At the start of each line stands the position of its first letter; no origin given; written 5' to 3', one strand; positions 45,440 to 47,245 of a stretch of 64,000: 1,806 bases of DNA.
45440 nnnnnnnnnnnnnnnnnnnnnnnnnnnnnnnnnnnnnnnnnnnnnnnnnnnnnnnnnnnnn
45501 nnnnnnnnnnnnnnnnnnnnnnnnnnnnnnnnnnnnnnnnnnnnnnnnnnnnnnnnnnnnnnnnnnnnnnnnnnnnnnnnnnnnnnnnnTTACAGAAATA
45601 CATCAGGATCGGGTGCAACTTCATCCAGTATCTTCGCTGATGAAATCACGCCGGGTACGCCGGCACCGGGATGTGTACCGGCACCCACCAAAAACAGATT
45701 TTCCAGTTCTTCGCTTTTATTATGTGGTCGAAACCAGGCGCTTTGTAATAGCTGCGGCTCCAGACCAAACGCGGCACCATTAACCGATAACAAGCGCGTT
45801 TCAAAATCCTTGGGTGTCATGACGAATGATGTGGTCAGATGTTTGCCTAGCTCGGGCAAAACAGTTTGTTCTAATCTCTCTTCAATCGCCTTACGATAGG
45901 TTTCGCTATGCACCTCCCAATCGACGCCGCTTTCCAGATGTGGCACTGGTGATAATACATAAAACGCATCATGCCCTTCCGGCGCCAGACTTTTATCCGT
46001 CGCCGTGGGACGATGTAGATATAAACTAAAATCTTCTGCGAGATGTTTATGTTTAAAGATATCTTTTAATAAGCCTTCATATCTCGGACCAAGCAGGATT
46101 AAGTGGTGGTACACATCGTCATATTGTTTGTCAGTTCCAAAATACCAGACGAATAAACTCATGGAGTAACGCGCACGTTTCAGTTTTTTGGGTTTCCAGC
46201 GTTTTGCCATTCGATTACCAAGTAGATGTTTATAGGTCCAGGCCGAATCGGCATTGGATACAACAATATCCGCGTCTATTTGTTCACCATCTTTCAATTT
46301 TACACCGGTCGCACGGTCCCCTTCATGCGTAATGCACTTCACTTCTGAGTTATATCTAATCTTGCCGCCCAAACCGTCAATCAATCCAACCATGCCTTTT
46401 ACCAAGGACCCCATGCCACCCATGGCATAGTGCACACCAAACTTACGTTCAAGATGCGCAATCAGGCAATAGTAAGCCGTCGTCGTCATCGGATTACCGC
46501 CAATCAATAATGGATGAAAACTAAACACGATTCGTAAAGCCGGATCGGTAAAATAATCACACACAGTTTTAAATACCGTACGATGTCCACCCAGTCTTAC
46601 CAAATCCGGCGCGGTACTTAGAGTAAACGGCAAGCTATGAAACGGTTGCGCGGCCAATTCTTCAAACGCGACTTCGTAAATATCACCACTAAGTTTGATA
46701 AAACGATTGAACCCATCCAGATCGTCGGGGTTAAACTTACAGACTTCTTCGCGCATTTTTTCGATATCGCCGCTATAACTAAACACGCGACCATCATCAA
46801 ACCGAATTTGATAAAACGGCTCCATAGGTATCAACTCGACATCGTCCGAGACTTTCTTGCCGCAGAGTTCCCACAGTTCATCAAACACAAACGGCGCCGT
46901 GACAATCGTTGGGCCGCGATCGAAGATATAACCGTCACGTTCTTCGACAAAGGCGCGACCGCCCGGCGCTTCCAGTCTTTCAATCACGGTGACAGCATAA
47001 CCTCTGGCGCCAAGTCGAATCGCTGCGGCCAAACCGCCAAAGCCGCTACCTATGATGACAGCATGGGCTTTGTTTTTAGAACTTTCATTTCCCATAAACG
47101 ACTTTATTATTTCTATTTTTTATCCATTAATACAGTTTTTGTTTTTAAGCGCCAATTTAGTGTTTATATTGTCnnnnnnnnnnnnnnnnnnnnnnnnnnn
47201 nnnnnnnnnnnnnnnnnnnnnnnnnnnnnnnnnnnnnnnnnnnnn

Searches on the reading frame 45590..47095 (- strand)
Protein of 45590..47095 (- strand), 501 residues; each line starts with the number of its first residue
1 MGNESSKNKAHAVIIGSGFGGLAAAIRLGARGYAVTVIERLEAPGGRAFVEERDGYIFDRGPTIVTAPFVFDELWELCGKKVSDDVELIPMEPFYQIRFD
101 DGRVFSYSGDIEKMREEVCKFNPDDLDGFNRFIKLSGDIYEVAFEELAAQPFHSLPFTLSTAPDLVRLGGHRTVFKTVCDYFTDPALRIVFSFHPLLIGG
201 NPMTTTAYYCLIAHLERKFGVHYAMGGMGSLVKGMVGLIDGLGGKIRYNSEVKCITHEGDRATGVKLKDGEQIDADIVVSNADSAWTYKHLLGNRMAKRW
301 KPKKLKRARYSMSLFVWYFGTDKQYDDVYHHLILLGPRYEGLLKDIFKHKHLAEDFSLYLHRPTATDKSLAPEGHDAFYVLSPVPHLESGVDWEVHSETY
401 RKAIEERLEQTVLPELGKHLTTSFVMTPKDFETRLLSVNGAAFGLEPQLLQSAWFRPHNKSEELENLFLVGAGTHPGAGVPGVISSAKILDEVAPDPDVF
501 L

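Call 5: search_protein_families(library=pfam, proteins=[window:45590-47095:-], max_evalue=0.01)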
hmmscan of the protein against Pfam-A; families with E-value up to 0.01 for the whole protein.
window:45590-47095:- (501 aa): 9 families
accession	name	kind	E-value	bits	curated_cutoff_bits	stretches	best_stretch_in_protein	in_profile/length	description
PF01593.30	Amino_oxidase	-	7.2e-39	134.7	19.8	1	20-488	2-436/443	Flavin containing amine oxidoreductase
PF13450.12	NAD_binding_8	-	2.2e-14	53.9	21.9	1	14-78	1-65/68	NAD(P)-binding Rossmann-like domain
PF01266.30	DAO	-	1.4e-10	41.7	27.9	2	229-305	149-221/353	FAD dependent oxidoreductase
PF07992.20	Pyr_redox_2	-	1.6e-08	34.8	26.1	1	12-45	3-37/291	Pyridine nucleotide-disulphide oxidoreductase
PF00070.33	Pyr_redox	-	9.7e-06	26.5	22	1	11-49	1-38/82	Pyridine nucleotide-disulphide oxidoreductase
PF03486.20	HI0933_like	-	3.4e-05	23.8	50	0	11-45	2-36/244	HI0933-like protein Rossmann domain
PF00890.30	FAD_binding_2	-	5.9e-05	22.9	20.4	1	12-46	2-36/414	FAD binding domain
PF13454.12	NAD_binding_9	-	0.006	17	21.8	0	13-52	1-44/155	FAD-NAD(P)-binding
PF01946.23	Thi4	-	0.008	15.9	26.2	0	11-48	19-57/235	Thi4 family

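Call 13: find_related_loci(query=window:45590-47095:-, collection=genome_contigs, flank=10000)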
Query window:45590-47095:- (501 aa) in genome_contigs; peptide patterns used: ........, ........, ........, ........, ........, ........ (x = any residue, [..] = any of these).
151 stretches matched a pattern; 50 encode a relative of the query (tblastn E <= 1e-3); 50 distinct loci.
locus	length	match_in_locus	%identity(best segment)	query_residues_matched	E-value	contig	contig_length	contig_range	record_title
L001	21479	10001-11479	63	5-497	0e+0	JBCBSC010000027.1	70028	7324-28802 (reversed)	MAG: Pseudomonadota bacterium isolate J06638_14 k141_506950_length_70028_cov_28.5748, whole genome shotgun sequence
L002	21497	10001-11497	60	2-500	0e+0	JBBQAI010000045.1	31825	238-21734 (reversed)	MAG: Burkholderiales bacterium isolate Co_metawrap_1481 Cmw_1481_k141_17025195_length_31825_cov_13.9982, whole genome sh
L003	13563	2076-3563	61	5-500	0e+0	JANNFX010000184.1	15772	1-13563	MAG: Hyphomicrobium sp. isolate OTE_75_metabat_254 OTE_75_k141_3404205, whole genome shotgun sequence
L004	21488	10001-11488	60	5-500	0e+0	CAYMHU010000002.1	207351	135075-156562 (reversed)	MAG TPA_asm: uncultured Granulosicoccaceae bacterium isolate SRP268394_co1_92 genome assembly, contig: NODE_30_length_20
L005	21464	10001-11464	63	9-496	0e+0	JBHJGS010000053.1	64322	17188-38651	MAG: Rhodothalassiaceae bacterium isolate sb_S16C1781 S16Ck141_142922, whole genome shotgun sequence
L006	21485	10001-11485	60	3-497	0e+0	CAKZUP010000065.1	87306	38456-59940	MAG: uncultured Granulosicoccaceae bacterium isolate L4_Bin_Bin_42_1 genome assembly, contig: c_000000807112, whole geno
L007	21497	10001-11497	59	2-500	0e+0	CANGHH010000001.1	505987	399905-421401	MAG: Betaproteobacteria bacterium isolate Jr-25may17-165 genome assembly, contig: Jr-25may17-C2-p1, whole genome shotgun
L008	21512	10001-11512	58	2-496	0e+0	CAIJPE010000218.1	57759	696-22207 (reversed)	MAG: uncultured beta proteobacterium isolate T7_bin-616 genome assembly, contig: bin-616:218/426, whole genome shotgun s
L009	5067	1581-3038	61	12-497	0e+0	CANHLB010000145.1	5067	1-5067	MAG: Burkholderiaceae bacterium isolate RE-23may17-594 genome assembly, contig: RE-23may17-C114536, whole genome shotgun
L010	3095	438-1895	61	12-497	0e+0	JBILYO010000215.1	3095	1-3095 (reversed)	MAG: Polynucleobacter sp. isolate ME2019-02-15D0_3300044639_group8_bin2 Rohwer_bin2205_scaffold_39805_c1, whole genome s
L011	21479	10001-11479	59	5-497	0e+0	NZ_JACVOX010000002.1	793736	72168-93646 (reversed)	Polynucleobacter sp. AP-Kaivos-20-H2 NODE_2_length_793736_cov_121.504347, whole genome shotgun sequence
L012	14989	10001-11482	62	8-500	0e+0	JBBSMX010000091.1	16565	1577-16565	MAG: Rhodothermales bacterium isolate LS5_sbin.43 LS5_sbin.43_K_734128_L_16565_cov_29.9531, whole genome shotgun sequenc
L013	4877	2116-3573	60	12-497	0e+0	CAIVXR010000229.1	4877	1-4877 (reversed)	MAG: uncultured beta proteobacterium isolate KR_bin-2157 genome assembly, contig: bin-2157:229/297, whole genome shotgun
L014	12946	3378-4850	60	3-497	0e+0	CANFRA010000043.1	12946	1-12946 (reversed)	MAG: Burkholderiaceae bacterium isolate Jr-16oct17-170 genome assembly, contig: Jr-16oct17-C9156, whole genome shotgun s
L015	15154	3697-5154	60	12-497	0e+0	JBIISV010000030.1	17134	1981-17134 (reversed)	MAG: Polynucleobacter sp. isolate ME2004-05-19_3300042291_group2_bin90 Rohwer_bin2216_scaffold_1635_c1, whole genome sho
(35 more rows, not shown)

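Call 14: find_encoding_contigs(protein=window:45590-47095:-, flank=10000, max_places=10)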
Protein window:45590-47095:- (501 aa): no gene with exactly this product is on record in the collection.

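Call 18: list_cluster_members(proteins=[P0001, window:45590-47095:-, window:40600-41331:+, window:43910-44278:-, window:44759-45382:-, window:47174-48463:-, window:39160-40539:-])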
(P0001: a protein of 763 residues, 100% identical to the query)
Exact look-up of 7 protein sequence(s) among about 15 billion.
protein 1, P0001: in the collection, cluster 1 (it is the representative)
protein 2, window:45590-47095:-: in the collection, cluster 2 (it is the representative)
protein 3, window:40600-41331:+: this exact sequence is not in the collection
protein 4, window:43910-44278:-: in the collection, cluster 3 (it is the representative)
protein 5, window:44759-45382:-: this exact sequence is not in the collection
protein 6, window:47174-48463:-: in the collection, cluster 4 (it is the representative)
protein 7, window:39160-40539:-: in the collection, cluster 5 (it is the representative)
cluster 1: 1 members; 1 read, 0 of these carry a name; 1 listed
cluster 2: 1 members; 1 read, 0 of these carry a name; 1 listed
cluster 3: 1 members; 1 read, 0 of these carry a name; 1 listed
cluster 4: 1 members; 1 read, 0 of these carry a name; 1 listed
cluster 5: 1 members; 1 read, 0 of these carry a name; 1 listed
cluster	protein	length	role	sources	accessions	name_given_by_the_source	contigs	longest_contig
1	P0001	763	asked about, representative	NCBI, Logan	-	-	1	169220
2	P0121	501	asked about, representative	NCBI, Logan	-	-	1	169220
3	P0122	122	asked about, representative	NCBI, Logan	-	-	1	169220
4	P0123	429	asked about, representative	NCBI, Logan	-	-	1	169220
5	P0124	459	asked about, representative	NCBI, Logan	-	-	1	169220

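Call 20: find_related_loci(query=window:45590-47095:-, collection=metagenome_contigs, flank=10000)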
Query window:45590-47095:- (501 aa) in metagenome_contigs; peptide patterns used: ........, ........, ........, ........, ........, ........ (x = any residue, [..] = any of these).
392 stretches matched a pattern; 26 encode a relative of the query (tblastn E <= 1e-3); 26 distinct loci.
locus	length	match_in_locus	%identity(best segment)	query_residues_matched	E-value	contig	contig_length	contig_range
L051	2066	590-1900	81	5-441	0e+0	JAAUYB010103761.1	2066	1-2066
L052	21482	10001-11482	62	4-497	0e+0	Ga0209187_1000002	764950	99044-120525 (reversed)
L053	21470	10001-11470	62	8-497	0e+0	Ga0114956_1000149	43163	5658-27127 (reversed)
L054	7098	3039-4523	59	3-501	0e+0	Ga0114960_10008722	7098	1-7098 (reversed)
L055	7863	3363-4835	59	7-497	0e+0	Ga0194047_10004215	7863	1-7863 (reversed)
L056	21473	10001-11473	59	3-497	0e+0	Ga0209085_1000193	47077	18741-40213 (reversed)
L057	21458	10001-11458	60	12-497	0e+0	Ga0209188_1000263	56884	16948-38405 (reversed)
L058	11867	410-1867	60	12-497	0e+0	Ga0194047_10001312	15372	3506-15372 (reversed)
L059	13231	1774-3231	59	12-497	0e+0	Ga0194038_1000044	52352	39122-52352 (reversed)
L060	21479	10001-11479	59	9-501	0e+0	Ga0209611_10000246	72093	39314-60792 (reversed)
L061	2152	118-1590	59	3-497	0e+0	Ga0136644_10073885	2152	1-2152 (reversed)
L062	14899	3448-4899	56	12-495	0e+0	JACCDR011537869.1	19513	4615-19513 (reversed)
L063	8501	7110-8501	60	12-475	0e+0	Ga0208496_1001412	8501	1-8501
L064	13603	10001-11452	59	12-495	0e+0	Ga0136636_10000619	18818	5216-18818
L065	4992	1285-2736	59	12-495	0e+0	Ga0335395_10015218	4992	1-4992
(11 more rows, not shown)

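Call 37: find_homologous_proteins(query=window:45590-47095:-, max_evalue=1e-50)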
Query window:45590-47095:- (501 aa): 8000 proteins with E <= 1e-50 among 8000 candidates; the best 120 are listed.
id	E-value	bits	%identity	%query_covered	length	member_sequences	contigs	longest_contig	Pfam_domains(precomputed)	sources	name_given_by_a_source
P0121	0.0e+0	1168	100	100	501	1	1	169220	PF01266.31,PF01593.31,PF13450.13,PF07992.21,PF00070.34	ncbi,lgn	-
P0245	1.4e-278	943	80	100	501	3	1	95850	PF01266.31,PF01593.31,PF13450.13,PF00890.31,PF07992.21,PF03486.21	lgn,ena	-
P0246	4.4e-277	938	80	99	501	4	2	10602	PF01266.31,PF01593.31,PF13450.13,PF00890.31,PF07992.21,PF00070.34,PF03486.21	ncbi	-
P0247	2.4e-274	929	79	99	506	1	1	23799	PF01266.31,PF01593.31,PF13450.13,PF00890.31,PF07992.21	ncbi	ncbi:MAG: phytoene desaturase [Pseudomonadota bacterium]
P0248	8.4e-260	881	74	99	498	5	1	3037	PF01266.31,PF01593.31,PF13450.13,PF00890.31,PF07992.21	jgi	-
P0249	6.3e-259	878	75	98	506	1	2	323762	PF01266.31,PF01593.31,PF13450.13,PF00890.31,PF07992.21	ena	-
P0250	5.2e-257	871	73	99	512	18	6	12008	PF01266.31,PF01593.31,PF13450.13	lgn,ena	-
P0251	1.2e-249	847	71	99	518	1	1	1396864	PF01266.31,PF01593.31,PF13450.13,PF00890.31,PF07992.21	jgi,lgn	jgi:phytoene desaturase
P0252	5.8e-247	838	72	98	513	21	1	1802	PF01266.31,PF01593.31,PF13450.13,PF00890.31,PF07992.21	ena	-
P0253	3.5e-246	836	81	87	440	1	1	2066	PF01266.31,PF01593.31,PF13450.13,PF00890.31,PF07992.21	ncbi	-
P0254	2.5e-240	816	69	99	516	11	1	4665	PF01266.31,PF01593.31,PF13450.13,PF00890.31,PF03486.21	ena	-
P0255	1.3e-234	798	68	100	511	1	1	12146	PF01266.31,PF01593.31,PF13450.13,PF00890.31,PF07992.21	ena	-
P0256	5.9e-234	795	67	99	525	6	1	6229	PF01266.31,PF01593.31,PF13450.13,PF00890.31,PF07992.21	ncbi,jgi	ncbi:MAG: phytoene desaturase [Chromatiales bacterium]|jgi:phytoene desaturase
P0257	5.2e-233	792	68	99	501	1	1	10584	PF01266.31,PF01593.31,PF13450.13,PF00890.31,PF07992.21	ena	-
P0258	7.7e-233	792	67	99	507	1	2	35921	PF01266.31,PF01593.31,PF13450.13,PF00890.31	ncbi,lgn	-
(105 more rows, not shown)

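Call 38: find_encoding_contigs(protein=P0245, flank=10000, max_places=2)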
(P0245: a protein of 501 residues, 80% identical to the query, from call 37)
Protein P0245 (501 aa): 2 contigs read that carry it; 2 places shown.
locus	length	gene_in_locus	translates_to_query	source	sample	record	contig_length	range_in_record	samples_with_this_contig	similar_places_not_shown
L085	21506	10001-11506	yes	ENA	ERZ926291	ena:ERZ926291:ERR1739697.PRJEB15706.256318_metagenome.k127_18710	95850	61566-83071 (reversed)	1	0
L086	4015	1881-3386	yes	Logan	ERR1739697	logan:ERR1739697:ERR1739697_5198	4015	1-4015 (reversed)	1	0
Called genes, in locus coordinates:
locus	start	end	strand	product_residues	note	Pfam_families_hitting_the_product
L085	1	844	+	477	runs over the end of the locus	PF07690:MFS_1, PF03209:PUCC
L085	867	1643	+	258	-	PF03967:PRCH, PF05239:PRC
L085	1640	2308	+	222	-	PF03703:bPH_2 (weak)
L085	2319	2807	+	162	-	PF27124:PuhC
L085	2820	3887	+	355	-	PF02915:Rubrerythrin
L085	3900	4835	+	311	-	PF12291:DUF3623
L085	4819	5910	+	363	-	PF13191:AAA_16 (faint), PF07728:AAA_5 (faint), PF13401:AAA_22 (weak), PF01078:Mg_chelatase, PF17863:AAA_lid_2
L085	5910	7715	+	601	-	PF17863:AAA_lid_2, PF00092:VWA, PF13519:VWA_2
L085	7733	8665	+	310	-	PF12146:Hydrolase_4 (weak), PF00561:Abhydrolase_1, PF12697:Abhydrolase_6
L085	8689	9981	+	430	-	PF11902:DUF3422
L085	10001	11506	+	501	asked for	PF00890:FAD_binding_2 (weak), PF01266:DAO (faint), PF03486:HI0933_like (faint), PF07992:Pyr_redox_2 (faint), PF13450:NAD_binding_8, PF01593:Amino_oxidase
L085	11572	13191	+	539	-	PF00999:Na_H_Exchanger, PF02254:TrkA_N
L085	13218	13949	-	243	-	-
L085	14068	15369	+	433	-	PF00067:p450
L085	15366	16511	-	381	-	PF14397:ATPgrasp_ST (faint), PF02655:ATP-grasp_3 (faint)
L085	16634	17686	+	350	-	PF00494:SQS_PSY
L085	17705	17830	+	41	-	-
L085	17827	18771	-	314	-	PF27123:CrtC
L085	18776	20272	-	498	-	PF00070:Pyr_redox (faint), PF00890:FAD_binding_2, PF01266:DAO (weak), PF01593:Amino_oxidase, PF03486:HI0933_like (faint), PF07992:Pyr_redox_2 (faint), PF12831:FAD_oxidored (weak), PF13450:NAD_binding_8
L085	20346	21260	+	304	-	PF00348:polyprenyl_synt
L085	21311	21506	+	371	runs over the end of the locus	PF08100:Dimerisation, PF00891:Methyltransf_2, PF13489:Methyltransf_23, PF08242:Methyltransf_12 (faint), PF13649:Methyltransf_25 (weak)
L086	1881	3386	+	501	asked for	PF00890:FAD_binding_2 (weak), PF01266:DAO (faint), PF03486:HI0933_like (faint), PF07992:Pyr_redox_2 (faint), PF13450:NAD_binding_8, PF01593:Amino_oxidase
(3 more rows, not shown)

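Call 39: find_encoding_contigs(protein=P0247, flank=10000, max_places=2)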
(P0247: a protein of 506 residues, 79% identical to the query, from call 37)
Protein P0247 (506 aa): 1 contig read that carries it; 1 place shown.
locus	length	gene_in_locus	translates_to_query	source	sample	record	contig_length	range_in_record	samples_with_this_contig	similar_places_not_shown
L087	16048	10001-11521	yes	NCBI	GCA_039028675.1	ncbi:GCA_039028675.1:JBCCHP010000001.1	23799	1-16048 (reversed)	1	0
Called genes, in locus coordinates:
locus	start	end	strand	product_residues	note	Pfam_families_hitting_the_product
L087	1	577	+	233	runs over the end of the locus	PF03602:Cons_hypoth95, PF13489:Methyltransf_23, PF05175:MTS, PF13847:Methyltransf_31, PF08241:Methyltransf_11, PF08242:Methyltransf_12, PF13649:Methyltransf_25, PF07109:Mg-por_mtran_C, +2 more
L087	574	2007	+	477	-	PF07690:MFS_1, PF03209:PUCC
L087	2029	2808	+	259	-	PF03967:PRCH, PF05239:PRC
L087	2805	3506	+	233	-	-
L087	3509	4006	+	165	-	PF27124:PuhC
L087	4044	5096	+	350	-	PF02915:Rubrerythrin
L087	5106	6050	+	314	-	PF12291:DUF3623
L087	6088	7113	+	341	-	PF00493:MCM (faint), PF13191:AAA_16 (weak), PF07728:AAA_5 (faint), PF13401:AAA_22 (weak), PF01078:Mg_chelatase, PF17863:AAA_lid_2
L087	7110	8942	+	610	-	PF17863:AAA_lid_2, PF13519:VWA_2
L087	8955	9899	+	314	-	PF00561:Abhydrolase_1, PF12146:Hydrolase_4, PF12697:Abhydrolase_6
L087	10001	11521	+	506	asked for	PF00890:FAD_binding_2 (weak), PF01266:DAO (faint), PF07992:Pyr_redox_2 (faint), PF01593:Amino_oxidase, PF13450:NAD_binding_8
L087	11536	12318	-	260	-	-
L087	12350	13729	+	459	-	PF00067:p450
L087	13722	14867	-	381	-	PF02655:ATP-grasp_3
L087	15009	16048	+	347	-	PF00494:SQS_PSY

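Call 40: find_encoding_contigs(protein=P0249, flank=10000, max_places=2)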
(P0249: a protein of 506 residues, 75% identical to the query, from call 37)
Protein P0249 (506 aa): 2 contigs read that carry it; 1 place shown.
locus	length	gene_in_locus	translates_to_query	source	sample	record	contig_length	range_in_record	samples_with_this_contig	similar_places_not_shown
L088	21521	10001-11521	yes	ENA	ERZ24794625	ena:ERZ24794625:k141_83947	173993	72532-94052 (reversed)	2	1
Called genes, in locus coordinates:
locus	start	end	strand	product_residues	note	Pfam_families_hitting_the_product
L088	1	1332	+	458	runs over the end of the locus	PF03972:MmgE_PrpD_N, PF19305:MmgE_PrpD_C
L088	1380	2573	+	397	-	PF02515:CoA_transf_3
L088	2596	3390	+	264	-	PF00378:ECH_1, PF16113:ECH_2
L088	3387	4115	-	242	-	PF00392:GntR, PF07729:FCD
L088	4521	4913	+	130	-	PF00034:Cytochrom_C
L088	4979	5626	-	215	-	PF04832:SOUL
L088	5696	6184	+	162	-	PF03073:TspO_MBR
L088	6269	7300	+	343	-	PF01078:Mg_chelatase (weak), PF07728:AAA_5 (faint), PF13401:AAA_22 (faint), PF01078:Mg_chelatase (weak), PF17863:AAA_lid_2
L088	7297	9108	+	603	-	-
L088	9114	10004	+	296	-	PF00561:Abhydrolase_1, PF12146:Hydrolase_4 (weak), PF12697:Abhydrolase_6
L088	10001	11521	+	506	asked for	PF00890:FAD_binding_2 (faint), PF01266:DAO (faint), PF07992:Pyr_redox_2 (faint), PF01593:Amino_oxidase, PF13450:NAD_binding_8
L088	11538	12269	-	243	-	-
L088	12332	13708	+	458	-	PF00067:p450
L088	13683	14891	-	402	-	PF02655:ATP-grasp_3 (faint)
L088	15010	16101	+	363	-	PF00494:SQS_PSY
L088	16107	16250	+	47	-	-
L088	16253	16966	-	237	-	PF27123:CrtC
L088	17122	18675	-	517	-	PF00070:Pyr_redox (faint), PF00890:FAD_binding_2, PF01266:DAO, PF01494:FAD_binding_3 (weak), PF01593:Amino_oxidase, PF03486:HI0933_like (faint), PF12831:FAD_oxidored (weak), PF13450:NAD_binding_8, +1 more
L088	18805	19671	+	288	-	PF00348:polyprenyl_synt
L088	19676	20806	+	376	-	PF08100:Dimerisation, PF00891:Methyltransf_2, PF13489:Methyltransf_23 (weak), PF08242:Methyltransf_12 (weak), PF13649:Methyltransf_25 (faint)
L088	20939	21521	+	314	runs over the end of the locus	PF08240:ADH_N (weak)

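Call 68: find_encoding_contigs(protein=P0246, flank=10000, max_places=3)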
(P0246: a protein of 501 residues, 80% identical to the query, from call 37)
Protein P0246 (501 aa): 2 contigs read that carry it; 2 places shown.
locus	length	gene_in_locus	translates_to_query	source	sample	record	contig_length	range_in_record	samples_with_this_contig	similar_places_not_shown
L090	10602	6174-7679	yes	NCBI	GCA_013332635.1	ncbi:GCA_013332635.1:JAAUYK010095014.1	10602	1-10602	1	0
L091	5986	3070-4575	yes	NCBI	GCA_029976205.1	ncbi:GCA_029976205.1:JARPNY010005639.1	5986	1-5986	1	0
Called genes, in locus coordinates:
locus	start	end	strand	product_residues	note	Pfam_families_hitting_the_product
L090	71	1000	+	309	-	PF12291:DUF3623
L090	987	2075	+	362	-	PF00493:MCM (faint), PF13191:AAA_16 (weak), PF07728:AAA_5 (weak), PF13401:AAA_22 (weak), PF01078:Mg_chelatase, PF17863:AAA_lid_2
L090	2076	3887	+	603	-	PF17863:AAA_lid_2, PF00092:VWA, PF13519:VWA_2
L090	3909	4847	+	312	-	PF12146:Hydrolase_4 (weak), PF00561:Abhydrolase_1, PF12697:Abhydrolase_6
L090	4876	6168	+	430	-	PF11902:DUF3422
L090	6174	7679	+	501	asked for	PF00070:Pyr_redox (faint), PF00890:FAD_binding_2 (faint), PF03486:HI0933_like (faint), PF07992:Pyr_redox_2 (faint), PF13450:NAD_binding_8, PF01593:Amino_oxidase, PF01266:DAO (weak)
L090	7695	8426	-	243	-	-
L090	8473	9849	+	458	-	PF00067:p450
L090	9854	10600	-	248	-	?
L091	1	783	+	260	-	?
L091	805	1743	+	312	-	PF12146:Hydrolase_4 (weak), PF00561:Abhydrolase_1, PF12697:Abhydrolase_6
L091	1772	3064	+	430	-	PF11902:DUF3422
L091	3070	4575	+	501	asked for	PF00070:Pyr_redox (faint), PF00890:FAD_binding_2 (faint), PF03486:HI0933_like (faint), PF07992:Pyr_redox_2 (faint), PF13450:NAD_binding_8, PF01593:Amino_oxidase, PF01266:DAO (weak)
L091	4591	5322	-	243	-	-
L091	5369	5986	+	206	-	?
